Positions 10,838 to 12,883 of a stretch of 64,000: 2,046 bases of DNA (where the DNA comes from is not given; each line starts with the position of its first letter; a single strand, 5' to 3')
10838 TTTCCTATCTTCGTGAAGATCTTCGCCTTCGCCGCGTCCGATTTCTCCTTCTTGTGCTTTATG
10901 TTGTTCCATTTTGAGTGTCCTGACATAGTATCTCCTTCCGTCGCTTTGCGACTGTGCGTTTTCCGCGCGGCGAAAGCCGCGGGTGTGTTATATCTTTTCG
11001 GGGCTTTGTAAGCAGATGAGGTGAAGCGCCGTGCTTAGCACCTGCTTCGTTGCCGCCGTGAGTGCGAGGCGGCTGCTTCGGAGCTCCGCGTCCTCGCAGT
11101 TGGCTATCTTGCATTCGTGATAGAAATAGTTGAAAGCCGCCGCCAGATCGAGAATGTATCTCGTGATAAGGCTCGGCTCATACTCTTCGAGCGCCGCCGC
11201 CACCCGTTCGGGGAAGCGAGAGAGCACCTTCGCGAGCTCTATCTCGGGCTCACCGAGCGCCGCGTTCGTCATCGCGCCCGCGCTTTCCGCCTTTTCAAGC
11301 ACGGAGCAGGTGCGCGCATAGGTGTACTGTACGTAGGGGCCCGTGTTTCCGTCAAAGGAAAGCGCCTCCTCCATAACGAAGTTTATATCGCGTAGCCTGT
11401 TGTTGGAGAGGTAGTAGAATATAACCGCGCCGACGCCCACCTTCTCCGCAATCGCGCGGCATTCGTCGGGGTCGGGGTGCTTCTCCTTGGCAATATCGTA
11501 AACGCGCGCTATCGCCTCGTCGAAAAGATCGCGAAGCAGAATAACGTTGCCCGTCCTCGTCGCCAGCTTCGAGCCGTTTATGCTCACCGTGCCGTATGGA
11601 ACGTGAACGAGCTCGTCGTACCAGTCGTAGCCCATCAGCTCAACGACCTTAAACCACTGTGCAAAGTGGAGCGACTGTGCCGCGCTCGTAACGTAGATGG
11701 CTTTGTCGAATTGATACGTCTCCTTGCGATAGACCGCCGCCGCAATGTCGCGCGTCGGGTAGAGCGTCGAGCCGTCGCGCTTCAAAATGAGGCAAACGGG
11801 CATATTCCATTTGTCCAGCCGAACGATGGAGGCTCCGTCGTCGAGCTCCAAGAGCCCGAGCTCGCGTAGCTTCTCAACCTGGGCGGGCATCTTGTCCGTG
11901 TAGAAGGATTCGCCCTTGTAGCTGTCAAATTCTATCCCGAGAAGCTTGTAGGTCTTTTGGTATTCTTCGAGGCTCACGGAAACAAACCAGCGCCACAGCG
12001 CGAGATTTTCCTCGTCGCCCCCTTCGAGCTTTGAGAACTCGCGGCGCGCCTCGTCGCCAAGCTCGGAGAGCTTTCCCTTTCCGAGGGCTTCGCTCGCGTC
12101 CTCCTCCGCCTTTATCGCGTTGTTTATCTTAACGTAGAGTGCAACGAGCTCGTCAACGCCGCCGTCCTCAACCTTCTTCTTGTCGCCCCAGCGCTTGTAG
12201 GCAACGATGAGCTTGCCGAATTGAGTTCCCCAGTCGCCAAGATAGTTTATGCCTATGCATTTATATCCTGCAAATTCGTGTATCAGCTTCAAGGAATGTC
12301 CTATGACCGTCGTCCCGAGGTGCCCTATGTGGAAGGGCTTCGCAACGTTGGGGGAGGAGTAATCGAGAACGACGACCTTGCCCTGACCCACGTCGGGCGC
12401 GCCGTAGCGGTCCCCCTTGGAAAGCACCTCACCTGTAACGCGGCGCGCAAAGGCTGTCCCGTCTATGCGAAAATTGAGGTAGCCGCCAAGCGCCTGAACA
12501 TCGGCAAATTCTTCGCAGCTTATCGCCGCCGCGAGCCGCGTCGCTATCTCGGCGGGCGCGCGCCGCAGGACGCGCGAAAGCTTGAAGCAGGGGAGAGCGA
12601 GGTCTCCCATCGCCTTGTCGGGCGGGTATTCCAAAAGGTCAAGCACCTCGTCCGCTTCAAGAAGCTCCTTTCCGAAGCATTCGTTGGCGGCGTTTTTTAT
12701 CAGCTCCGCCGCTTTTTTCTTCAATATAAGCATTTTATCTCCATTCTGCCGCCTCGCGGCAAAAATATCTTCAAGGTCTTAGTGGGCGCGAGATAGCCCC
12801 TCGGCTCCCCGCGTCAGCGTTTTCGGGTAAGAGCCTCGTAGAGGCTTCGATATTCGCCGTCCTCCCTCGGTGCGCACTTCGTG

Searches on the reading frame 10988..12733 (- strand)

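Call 71: search_protein_families(library=pfam, proteins=[window:10988-12733:-], max_evalue=0.00001)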
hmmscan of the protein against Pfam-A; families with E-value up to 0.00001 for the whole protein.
window:10988-12733:- (581 aa): 3 families
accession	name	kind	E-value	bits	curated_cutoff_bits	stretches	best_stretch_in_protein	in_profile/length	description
PF00750.26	tRNA-synt_1d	-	1.8e-89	300.6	23.3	1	103-452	5-347/349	tRNA synthetases class I (R), catalytic domain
PF05746.21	DALR_1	-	1.7e-28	99.5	22.3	1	468-581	1-117/117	DALR anticodon binding domain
PF03485.21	Arg_tRNA_synt_N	-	4e-14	53.4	21.5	1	8-90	3-85/85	Arginyl tRNA synthetase N terminal domain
